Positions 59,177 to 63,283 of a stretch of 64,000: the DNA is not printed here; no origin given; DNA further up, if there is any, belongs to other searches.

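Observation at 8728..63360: Abundant dispersed motif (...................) resembling an uptake sequence or chromosome-wide binding site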

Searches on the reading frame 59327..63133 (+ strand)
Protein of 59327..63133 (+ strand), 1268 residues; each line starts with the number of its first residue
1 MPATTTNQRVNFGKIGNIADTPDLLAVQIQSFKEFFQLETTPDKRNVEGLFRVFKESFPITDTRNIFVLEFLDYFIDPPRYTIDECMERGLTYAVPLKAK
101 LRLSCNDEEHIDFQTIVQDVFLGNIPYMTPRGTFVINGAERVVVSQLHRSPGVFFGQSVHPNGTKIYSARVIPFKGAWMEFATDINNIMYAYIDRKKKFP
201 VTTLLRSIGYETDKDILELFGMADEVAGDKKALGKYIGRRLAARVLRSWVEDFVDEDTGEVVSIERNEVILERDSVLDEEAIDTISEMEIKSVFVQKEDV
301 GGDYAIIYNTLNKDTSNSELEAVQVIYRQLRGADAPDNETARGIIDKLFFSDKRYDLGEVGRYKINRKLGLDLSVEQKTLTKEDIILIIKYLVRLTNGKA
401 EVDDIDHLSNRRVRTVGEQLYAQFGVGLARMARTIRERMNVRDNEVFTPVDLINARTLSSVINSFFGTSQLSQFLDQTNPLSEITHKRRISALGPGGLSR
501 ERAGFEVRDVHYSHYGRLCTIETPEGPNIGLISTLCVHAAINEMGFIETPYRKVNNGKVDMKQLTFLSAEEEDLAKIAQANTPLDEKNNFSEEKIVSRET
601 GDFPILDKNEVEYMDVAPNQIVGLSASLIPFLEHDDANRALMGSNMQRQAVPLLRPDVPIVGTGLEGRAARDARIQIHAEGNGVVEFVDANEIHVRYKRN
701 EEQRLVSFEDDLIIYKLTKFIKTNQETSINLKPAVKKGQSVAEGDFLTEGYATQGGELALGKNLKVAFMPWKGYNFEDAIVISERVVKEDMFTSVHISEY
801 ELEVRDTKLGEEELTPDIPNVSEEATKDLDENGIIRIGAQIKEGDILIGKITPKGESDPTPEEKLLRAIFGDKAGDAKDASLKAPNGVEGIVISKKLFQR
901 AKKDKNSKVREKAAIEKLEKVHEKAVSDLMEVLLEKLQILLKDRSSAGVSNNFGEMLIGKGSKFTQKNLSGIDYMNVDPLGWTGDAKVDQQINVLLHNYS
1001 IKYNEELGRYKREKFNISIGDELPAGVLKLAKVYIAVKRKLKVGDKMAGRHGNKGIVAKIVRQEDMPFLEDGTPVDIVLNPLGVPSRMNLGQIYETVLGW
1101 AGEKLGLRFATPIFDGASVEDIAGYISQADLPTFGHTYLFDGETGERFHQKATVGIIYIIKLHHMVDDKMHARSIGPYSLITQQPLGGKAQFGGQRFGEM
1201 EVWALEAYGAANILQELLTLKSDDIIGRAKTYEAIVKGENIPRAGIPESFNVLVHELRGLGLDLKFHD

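Call 31: search_protein_families(library=pfam, proteins=[window:59327-63133:+])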
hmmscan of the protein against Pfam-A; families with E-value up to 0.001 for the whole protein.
window:59327-63133:+ (1268 aa): 6 families
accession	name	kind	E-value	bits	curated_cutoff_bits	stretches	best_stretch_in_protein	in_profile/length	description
PF00562.33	RNA_pol_Rpb2_6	-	3.5e-128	428.3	23.4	1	679-1191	2-373/373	RNA polymerase Rpb2, domain 6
PF04561.19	RNA_pol_Rpb2_2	-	2e-30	106.3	21.7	2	303-414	83-190/190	RNA polymerase Rpb2, domain 2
PF04565.21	RNA_pol_Rpb2_3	-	9.8e-28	96.6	21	1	473-541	1-68/68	RNA polymerase Rpb2, domain 3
PF04560.25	RNA_pol_Rpb2_7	-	2.3e-26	92.5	32.1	1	1193-1267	1-85/87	RNA polymerase Rpb2, domain 7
PF10385.14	RNA_pol_Rpb2_45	-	6.4e-23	81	28.2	1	551-617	1-66/66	RNA polymerase beta subunit external 1 domain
PF04563.20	RNA_pol_Rpb2_1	-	1.5e-17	64.2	28.2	1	24-459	2-202/203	RNA polymerase beta subunit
